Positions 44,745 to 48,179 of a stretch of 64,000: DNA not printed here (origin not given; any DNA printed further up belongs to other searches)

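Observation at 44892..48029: Member 5 carries a canonical NPCBM (GH98-type carbohydrate-binding) module at its N-terminus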

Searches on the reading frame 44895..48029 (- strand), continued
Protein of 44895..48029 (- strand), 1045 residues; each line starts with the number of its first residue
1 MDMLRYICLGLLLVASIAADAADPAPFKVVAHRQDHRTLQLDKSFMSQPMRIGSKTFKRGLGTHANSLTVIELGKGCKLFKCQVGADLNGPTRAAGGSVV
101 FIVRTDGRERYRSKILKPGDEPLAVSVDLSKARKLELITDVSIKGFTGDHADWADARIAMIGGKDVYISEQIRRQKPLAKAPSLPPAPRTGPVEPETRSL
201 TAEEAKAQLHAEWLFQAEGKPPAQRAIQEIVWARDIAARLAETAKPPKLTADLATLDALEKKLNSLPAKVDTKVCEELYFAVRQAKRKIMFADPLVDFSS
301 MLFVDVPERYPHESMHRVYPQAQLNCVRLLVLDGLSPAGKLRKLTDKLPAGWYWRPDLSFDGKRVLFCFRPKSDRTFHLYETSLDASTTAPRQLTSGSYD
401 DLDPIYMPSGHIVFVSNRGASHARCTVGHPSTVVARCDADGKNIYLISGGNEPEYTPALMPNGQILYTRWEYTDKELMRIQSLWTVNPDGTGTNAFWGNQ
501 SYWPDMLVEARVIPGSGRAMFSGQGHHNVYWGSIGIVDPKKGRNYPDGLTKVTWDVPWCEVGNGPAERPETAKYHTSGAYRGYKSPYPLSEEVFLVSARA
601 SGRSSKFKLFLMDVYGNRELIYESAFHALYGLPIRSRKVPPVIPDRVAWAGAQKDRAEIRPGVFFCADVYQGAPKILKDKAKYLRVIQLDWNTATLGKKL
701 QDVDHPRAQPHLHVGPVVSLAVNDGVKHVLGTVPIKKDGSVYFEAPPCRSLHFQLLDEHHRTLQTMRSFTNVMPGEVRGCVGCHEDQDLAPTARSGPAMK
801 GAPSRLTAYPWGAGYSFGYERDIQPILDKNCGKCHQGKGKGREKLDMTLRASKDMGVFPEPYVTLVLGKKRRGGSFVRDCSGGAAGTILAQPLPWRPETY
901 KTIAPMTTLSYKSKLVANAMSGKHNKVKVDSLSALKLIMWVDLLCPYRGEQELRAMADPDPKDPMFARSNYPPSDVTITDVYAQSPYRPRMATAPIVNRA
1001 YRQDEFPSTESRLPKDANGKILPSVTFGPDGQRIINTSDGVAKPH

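Call 9: find_homologous_proteins(query=window:44895-48029:-)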
Query window:44895-48029:- (1045 aa): 1681 proteins with E <= 0.001 among 8000 candidates; the best 120 are listed.
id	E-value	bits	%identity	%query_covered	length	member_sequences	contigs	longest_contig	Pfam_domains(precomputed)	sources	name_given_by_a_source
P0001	0.0e+0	2215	89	100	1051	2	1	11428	PF18582.7,PF08305.18,PF07676.19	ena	-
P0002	0.0e+0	2180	88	100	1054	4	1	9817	PF18582.7,PF08305.18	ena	-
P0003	0.0e+0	2166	88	100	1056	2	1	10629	PF18582.7,PF08305.18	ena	-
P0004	0.0e+0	2145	86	100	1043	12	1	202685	PF18582.7,PF08305.18,PF07676.19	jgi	jgi:hypothetical protein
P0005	0.0e+0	2083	85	98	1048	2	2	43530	PF18582.7,PF08305.18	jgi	jgi:hypothetical protein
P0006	0.0e+0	2060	83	100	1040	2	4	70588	PF18582.7,PF08305.18,PF07676.19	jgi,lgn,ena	-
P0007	0.0e+0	1878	76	99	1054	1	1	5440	PF18582.7,PF08305.18,PF07676.19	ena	-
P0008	0.0e+0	1842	76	97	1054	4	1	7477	PF18582.7,PF08305.18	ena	-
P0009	0.0e+0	1841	74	99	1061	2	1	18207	PF18582.7,PF08305.18,PF07676.19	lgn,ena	-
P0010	0.0e+0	1823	75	97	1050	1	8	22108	PF18582.7,PF08305.18,PF07676.19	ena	-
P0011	0.0e+0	1806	73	100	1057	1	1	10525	PF18582.7,PF08305.18,PF07676.19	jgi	-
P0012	0.0e+0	1616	66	99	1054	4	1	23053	PF18582.7,PF08305.18,PF07676.19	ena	-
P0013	0.0e+0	1604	67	99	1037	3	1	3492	PF18582.7,PF08305.18,PF07676.19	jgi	-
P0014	0.0e+0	1599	66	97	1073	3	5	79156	PF18582.7,PF08305.18,PF07676.19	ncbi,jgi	-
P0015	0.0e+0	1595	66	98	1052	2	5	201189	PF18582.7,PF08305.18,PF07676.19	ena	-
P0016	0.0e+0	1528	67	93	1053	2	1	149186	PF18582.7,PF07676.19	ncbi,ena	-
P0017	0.0e+0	1496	88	68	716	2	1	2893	PF18582.7,PF07676.19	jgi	-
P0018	0.0e+0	1420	70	81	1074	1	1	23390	PF08531.17,PF18582.7,PF07676.19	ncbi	-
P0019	0.0e+0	1412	66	88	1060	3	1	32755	PF18582.7,PF07676.19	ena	-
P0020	0.0e+0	1410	66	88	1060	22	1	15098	PF18582.7,PF07676.19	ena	-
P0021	0.0e+0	1410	70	80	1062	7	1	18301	PF18582.7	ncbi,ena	-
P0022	0.0e+0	1406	70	81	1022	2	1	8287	PF18582.7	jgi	jgi:hypothetical protein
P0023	0.0e+0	1405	66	87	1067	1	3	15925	PF18582.7,PF07676.19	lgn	-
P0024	0.0e+0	1405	62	92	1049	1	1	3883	PF18582.7,PF07676.19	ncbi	-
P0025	0.0e+0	1399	69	82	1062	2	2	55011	PF18582.7,PF07676.19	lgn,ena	-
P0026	0.0e+0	1390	66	87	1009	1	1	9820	PF18582.7,PF07676.19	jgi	-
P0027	0.0e+0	1389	68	83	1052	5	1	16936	PF18582.7,PF07676.19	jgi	-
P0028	0.0e+0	1387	69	81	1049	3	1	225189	PF18582.7,PF07676.19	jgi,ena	-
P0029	0.0e+0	1382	69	81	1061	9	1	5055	PF18582.7,PF07676.19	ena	-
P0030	0.0e+0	1381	69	81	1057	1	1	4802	PF02837.25,PF18582.7,PF07676.19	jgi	-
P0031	0.0e+0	1380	69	81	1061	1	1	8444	PF18582.7,PF07676.19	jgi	jgi:hypothetical protein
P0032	0.0e+0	1370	67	80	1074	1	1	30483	PF18582.7,PF07676.19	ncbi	-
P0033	0.0e+0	1370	64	88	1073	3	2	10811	PF18582.7,PF07676.19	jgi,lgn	jgi:hypothetical protein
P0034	0.0e+0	1365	67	84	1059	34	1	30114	PF18582.7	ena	-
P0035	0.0e+0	1360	60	94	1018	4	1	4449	PF18582.7,PF08305.18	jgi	-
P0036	0.0e+0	1358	62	89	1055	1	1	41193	PF18582.7,PF07676.19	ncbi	-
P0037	0.0e+0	1358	68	81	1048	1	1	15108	PF08531.17,PF18582.7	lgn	-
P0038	0.0e+0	1353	64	87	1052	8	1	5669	PF08531.17,PF18582.7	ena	-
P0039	0.0e+0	1351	62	73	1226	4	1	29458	PF18582.7,PF13385.14,PF08305.18,PF02210.32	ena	-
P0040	0.0e+0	1350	63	73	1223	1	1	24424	PF18582.7,PF13385.14,PF08305.18,PF02210.32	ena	-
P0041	0.0e+0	1350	65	88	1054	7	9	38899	PF18582.7,PF07676.19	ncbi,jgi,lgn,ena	-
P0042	0.0e+0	1349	63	86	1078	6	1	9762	PF18582.7,PF07676.19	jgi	jgi:hypothetical protein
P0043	0.0e+0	1347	67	81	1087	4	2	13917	PF18582.7,PF07676.19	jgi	jgi:hypothetical protein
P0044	0.0e+0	1346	67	80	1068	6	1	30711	PF18582.7,PF07676.19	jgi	jgi:hypothetical protein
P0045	0.0e+0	1337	67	81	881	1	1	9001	PF18582.7,PF07676.19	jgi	-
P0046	0.0e+0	1335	63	70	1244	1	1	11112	PF18582.7,PF13385.14,PF08305.18,PF02210.32,PF07676.19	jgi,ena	-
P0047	0.0e+0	1334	64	88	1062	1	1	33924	PF18582.7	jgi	jgi:hypothetical protein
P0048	0.0e+0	1328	62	70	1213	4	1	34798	PF18582.7,PF13385.14,PF08305.18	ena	-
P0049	0.0e+0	1323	90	59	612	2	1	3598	PF18582.7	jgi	jgi:hypothetical protein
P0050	0.0e+0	1311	65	81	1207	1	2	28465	PF18582.7,PF07676.19,PF04616.21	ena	-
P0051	0.0e+0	1310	65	81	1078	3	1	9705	PF08531.17,PF18582.7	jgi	-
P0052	0.0e+0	1310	65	81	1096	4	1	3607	PF08531.17,PF18582.7,PF07676.19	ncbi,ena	-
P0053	0.0e+0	1271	63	81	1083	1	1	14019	PF18582.7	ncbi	-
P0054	0.0e+0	1265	63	81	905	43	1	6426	PF18582.7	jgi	jgi:hypothetical protein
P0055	0.0e+0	1263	62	81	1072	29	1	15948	PF00754.32,PF18582.7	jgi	-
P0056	0.0e+0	1249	62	81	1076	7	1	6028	PF18582.7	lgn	-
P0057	0.0e+0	1245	63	81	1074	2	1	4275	PF18582.7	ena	-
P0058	0.0e+0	1244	63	80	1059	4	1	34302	PF18582.7,PF07676.19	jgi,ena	-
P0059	0.0e+0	1239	58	89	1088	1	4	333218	PF18582.7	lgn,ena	-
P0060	0.0e+0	1236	62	81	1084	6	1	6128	PF18582.7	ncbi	-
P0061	0.0e+0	1229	62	81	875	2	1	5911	PF18582.7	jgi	jgi:hypothetical protein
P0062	0.0e+0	1121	65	70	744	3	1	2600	PF18582.7,PF07676.19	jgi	-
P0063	0.0e+0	1104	62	71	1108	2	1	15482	PF18582.7,PF13385.14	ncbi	-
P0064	0.0e+0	1081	61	71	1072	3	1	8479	PF18582.7,PF13385.14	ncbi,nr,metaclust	ncbi:MAG: hypothetical protein A2V98_19790 [Planctomycetes bacterium RBG_16_64_12]|nr:MAG: hypotheti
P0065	0.0e+0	1067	62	70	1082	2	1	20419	PF18582.7,PF13385.14,PF07676.19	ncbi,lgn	-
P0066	0.0e+0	1064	54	71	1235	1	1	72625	PF18582.7,PF13385.14,PF08305.18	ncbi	-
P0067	0.0e+0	1057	58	79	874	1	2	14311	PF18582.7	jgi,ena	-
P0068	0.0e+0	1054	58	74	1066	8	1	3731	PF18582.7,PF13385.14,PF07676.19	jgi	jgi:hypothetical protein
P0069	0.0e+0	1051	61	71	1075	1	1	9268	PF18582.7,PF13385.14,PF02210.32,PF07676.19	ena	-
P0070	0.0e+0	1048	55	71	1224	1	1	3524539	PF18582.7,PF13385.14,PF08305.18,PF02210.32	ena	-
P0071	0.0e+0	1046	60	71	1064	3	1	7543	PF18582.7,PF13385.14,PF02210.32,PF07676.19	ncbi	-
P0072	0.0e+0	1043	56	78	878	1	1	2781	PF18582.7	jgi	-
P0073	0.0e+0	1042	65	68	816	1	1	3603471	PF08531.17,PF26549.1,PF18582.7,PF07676.19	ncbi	ncbi:MAG: PD40 domain-containing protein, partial [Phycisphaerales bacterium]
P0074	0.0e+0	1039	58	71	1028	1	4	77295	PF18582.7,PF13385.14,PF02210.32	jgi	-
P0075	0.0e+0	1036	59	71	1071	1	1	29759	PF18582.7,PF13385.14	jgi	jgi:hypothetical protein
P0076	0.0e+0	1035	58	73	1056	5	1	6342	PF18582.7,PF13385.14,PF02210.32,PF07676.19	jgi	jgi:hypothetical protein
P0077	0.0e+0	1032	60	71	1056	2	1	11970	PF18582.7,PF13385.14,PF07676.19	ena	-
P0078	0.0e+0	1031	58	71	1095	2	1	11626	PF18582.7,PF13385.14,PF02210.32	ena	-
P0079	0.0e+0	1028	57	77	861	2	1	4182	PF18582.7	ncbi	-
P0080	0.0e+0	1027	58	71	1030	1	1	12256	PF18582.7,PF13385.14,PF02210.32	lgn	-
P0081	0.0e+0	1024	57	73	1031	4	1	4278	PF18582.7,PF13385.14,PF02210.32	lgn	-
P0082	0.0e+0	1023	57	73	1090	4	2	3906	PF18582.7,PF13385.14,PF02210.32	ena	-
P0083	0.0e+0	1022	57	73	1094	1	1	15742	PF18582.7,PF13385.14,PF02210.32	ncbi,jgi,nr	ncbi:MAG: hypothetical protein HQ567_02800 [Candidatus Nealsonbacteria bacterium]|nr:hypothetical pr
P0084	0.0e+0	1019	57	71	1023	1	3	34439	PF18582.7,PF13385.14,PF02210.32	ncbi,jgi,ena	-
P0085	0.0e+0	1019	62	69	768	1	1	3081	PF18582.7,PF07676.19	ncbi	ncbi:MAG: HzsA-related protein, partial [Planctomycetota bacterium]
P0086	0.0e+0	1019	57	71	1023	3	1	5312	PF18582.7,PF13385.14,PF02210.32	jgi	-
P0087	0.0e+0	1018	58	71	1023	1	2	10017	PF18582.7,PF13385.14,PF02210.32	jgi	-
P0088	0.0e+0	1018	57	71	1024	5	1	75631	PF18582.7,PF13385.14,PF02210.32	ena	-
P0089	0.0e+0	1017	57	71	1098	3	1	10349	PF18582.7,PF13385.14,PF02210.32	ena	-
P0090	0.0e+0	1016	58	71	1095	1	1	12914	PF18582.7,PF13385.14,PF02210.32,PF00054.31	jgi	-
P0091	0.0e+0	1016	56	72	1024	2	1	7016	PF18582.7,PF13385.14,PF02210.32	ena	-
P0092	0.0e+0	1013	55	74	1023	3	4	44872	PF18582.7,PF13385.14,PF02210.32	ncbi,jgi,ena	-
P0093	2.1e-298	1011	58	71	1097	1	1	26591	PF18582.7,PF13385.14,PF02210.32,PF00054.31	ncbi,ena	-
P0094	7.9e-298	1009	57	71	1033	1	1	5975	PF26549.1,PF18582.7,PF13385.14,PF02210.32,PF00054.31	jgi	-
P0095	5.1e-297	1006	58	71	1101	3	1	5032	PF26549.1,PF18582.7,PF13385.14,PF02210.32,PF00054.31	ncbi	-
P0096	6.8e-297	1006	52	74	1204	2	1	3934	PF18582.7,PF13385.14,PF08305.18,PF02210.32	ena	-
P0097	3.9e-296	1003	56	72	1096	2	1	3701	PF26549.1,PF18582.7,PF13385.14,PF02210.32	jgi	jgi:hypothetical protein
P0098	4.0e-296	1003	57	71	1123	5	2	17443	PF26549.1,PF18582.7,PF13385.14,PF02210.32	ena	-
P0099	1.9e-292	991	57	72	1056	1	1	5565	PF18582.7,PF13385.14,PF02210.32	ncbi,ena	-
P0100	2.9e-292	991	57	71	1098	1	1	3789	PF18582.7,PF13385.14,PF07676.19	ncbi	-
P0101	3.9e-291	987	57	71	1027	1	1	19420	PF18582.7,PF13385.14,PF07676.19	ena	-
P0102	4.9e-291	987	53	72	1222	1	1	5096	PF18582.7,PF13385.14,PF08305.18,PF02210.32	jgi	jgi:hypothetical protein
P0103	6.1e-291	986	57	71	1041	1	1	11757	PF18582.7,PF13385.14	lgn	-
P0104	2.2e-288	978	57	71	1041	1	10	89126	PF18582.7,PF13385.14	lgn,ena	-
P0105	1.6e-282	958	53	80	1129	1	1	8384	PF26549.1,PF18582.7,PF07676.19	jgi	jgi:hypothetical protein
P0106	2.4e-281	954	70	56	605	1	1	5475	PF18582.7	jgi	jgi:hypothetical protein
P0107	7.0e-281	953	55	71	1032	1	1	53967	PF18582.7,PF13385.14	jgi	jgi:hypothetical protein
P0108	8.4e-281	953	54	79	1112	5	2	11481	PF18582.7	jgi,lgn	jgi:hypothetical protein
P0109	1.1e-266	906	51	79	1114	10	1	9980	PF18582.7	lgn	-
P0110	3.2e-263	894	52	78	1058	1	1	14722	PF18582.7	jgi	-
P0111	1.3e-262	892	52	77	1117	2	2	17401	PF18582.7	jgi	-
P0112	7.8e-262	890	49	79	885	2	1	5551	PF18582.7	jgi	-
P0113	2.2e-261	888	51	84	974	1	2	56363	PF18582.7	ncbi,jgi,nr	ncbi:MAG: hypothetical protein QGH60_15820 [Phycisphaerae bacterium]|jgi:hypothetical protein|nr:hyp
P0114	5.8e-260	884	52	77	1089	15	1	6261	PF18582.7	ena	-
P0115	5.9e-260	884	51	77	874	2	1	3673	PF18582.7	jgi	-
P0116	1.4e-259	882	51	79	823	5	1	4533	PF18582.7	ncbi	ncbi:MAG: HzsA-related protein [Planctomycetota bacterium]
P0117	1.9e-259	882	52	77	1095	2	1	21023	PF18582.7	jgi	-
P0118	5.1e-259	881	53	74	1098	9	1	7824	PF18582.7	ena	-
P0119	9.8e-259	880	51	79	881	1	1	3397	PF18582.7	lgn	-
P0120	3.1e-258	878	52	78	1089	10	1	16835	PF18582.7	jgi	-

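Call 23: find_related_loci(query=window:44895-48029:-, collection=genome_contigs, flank=10000)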
Query window:44895-48029:- (1045 aa) in genome_contigs; peptide patterns used: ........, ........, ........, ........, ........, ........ (x = any residue, [..] = any of these).
81 stretches matched a pattern; 44 encode a relative of the query (tblastn E <= 1e-3); 44 distinct loci.
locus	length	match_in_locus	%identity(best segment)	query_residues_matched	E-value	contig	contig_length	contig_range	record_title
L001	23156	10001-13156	88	1-1044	0e+0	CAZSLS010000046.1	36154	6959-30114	MAG TPA_asm: uncultured Planctomycetaceae bacterium isolate SRP260945_co1_237 genome assembly, contig: NODE_1584_length_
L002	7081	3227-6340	86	3-1043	0e+0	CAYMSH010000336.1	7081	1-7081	MAG TPA_asm: uncultured Planctomycetaceae bacterium isolate binchicken_co141_31 genome assembly, contig: NODE_37781_leng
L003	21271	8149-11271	86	3-1044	0e+0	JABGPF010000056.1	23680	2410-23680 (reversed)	MAG: Phycisphaerales bacterium isolate co234_bin25 NODE_4075_length_23680_cov_5.625439, whole genome shotgun sequence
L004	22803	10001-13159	84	1-1044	0e+0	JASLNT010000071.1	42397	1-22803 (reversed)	MAG: Phycisphaerae bacterium isolate Arabian11_MAG_18 c_000001081542, whole genome shotgun sequence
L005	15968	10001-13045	76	27-1041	0e+0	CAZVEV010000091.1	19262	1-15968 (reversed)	MAG TPA_asm: uncultured Planctomycetaceae bacterium isolate binchicken_co65_125 genome assembly, contig: NODE_11684_leng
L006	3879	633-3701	67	1-1034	0e+0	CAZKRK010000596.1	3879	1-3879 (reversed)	MAG TPA_asm: uncultured Victivallales bacterium isolate binchicken_co97_363 genome assembly, contig: NODE_78609_length_3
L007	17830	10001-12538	70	193-1040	0e+0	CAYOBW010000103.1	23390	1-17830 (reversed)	MAG TPA_asm: uncultured Victivallales bacterium isolate SRP272421_co2_758 genome assembly, contig: NODE_5776_length_2339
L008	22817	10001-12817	64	124-1041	0e+0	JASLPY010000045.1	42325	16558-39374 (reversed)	MAG: Kiritimatiellia bacterium isolate Arabian11_MAG_70 NODE_45_length_42325_cov_7.249006, whole genome shotgun sequence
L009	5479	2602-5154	69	194-1040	0e+0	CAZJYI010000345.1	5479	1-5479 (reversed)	MAG TPA_asm: uncultured Victivallales bacterium isolate binchicken_co97_160 genome assembly, contig: NODE_52017_length_5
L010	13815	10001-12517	70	194-1034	0e+0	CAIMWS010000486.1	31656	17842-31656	MAG: uncultured Verrucomicrobia bacterium isolate LaPlata_bin-2736 genome assembly, contig: bin-2736:486/561, whole geno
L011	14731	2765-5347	67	149-1029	0e+0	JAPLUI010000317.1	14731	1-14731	MAG: Verrucomicrobia bacterium isolate LacPavin_0419_WC70L_MAG_62_22 LacPavin_0419_WC70L_scaffold_886265, whole genome s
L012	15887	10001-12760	65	124-1040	0e+0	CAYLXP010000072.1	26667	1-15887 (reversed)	MAG TPA_asm: uncultured Victivallales bacterium isolate SRP200020_co4_239 genome assembly, contig: NODE_1891_length_2666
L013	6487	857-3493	66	178-1034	0e+0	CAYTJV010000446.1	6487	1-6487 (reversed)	MAG TPA_asm: uncultured Planctomycetaceae bacterium isolate SRP302447_co3_119 genome assembly, contig: NODE_34765_length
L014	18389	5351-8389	59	1-1013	0e+0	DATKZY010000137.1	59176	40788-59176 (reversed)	MAG TPA_asm: Planctomycetota bacterium isolate SMAG_U14257 k141_792638, whole genome shotgun sequence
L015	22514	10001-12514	67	197-1034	0e+0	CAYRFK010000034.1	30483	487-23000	MAG TPA_asm: uncultured Verrucomicrobiota bacterium isolate SRP272421_co4_497 genome assembly, contig: NODE_2997_length_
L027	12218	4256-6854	69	178-1045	0e+0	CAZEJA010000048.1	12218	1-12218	MAG TPA_asm: uncultured Planctomycetaceae bacterium isolate binchicken_co97_120 genome assembly, contig: NODE_20615_leng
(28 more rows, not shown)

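Call 30: find_encoding_contigs(protein=P0004, flank=10000, max_places=2)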
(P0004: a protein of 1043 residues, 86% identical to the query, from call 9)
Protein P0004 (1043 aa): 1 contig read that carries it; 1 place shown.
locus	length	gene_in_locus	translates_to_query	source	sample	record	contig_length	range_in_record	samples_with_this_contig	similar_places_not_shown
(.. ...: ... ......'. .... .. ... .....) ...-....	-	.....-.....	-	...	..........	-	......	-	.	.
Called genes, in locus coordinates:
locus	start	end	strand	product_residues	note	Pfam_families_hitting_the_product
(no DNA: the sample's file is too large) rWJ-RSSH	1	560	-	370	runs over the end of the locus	PF00155:Aminotran_1_2, PF01212:Beta_elim_lyase (weak), PF01041:DegT_DnrJ_EryC1, PF01053:Cys_Met_Meta_PP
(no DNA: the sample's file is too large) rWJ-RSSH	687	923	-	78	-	-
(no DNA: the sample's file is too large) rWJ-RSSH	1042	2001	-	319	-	-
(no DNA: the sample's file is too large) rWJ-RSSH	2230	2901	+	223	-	PF00891:Methyltransf_2 (weak), PF01135:PCMT, PF01209:Ubie_methyltran, PF13489:Methyltransf_23, PF13847:Methyltransf_31, PF08241:Methyltransf_11, PF08242:Methyltransf_12, PF13649:Methyltransf_25, +7 more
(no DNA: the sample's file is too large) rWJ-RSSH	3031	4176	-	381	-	PF07745:Glyco_hydro_53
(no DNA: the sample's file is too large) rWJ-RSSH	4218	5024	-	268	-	-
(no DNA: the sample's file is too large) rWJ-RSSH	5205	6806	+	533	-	PF06283:ThuA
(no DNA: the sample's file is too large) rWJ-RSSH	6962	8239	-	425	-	PF09837:DUF2064, PF00535:Glycos_transf_2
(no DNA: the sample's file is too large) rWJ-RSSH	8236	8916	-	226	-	PF09335:VTT_dom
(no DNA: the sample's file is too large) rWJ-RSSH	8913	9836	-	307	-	PF04055:Radical_SAM, PF12345:DUF3641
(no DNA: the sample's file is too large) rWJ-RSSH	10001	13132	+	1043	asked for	PF08305:NPCBM, PF07676:PD40 (faint), PF18582:HZS_alpha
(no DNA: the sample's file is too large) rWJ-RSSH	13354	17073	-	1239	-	PF13646:HEAT_2, PF02985:HEAT (faint), PF03130:HEAT_PBS (faint), PF13513:HEAT_EZ (faint), PF13646:HEAT_2, PF18582:HZS_alpha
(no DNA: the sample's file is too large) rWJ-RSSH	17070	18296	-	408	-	PF01011:PQQ (faint), PF13360:PQQ_2, PF13570:Beta-prop_ACSF4 (weak)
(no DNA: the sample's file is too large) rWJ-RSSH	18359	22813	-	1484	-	PF19527:DUF6055, PF13385:Laminin_G_3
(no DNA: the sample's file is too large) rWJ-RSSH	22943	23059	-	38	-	-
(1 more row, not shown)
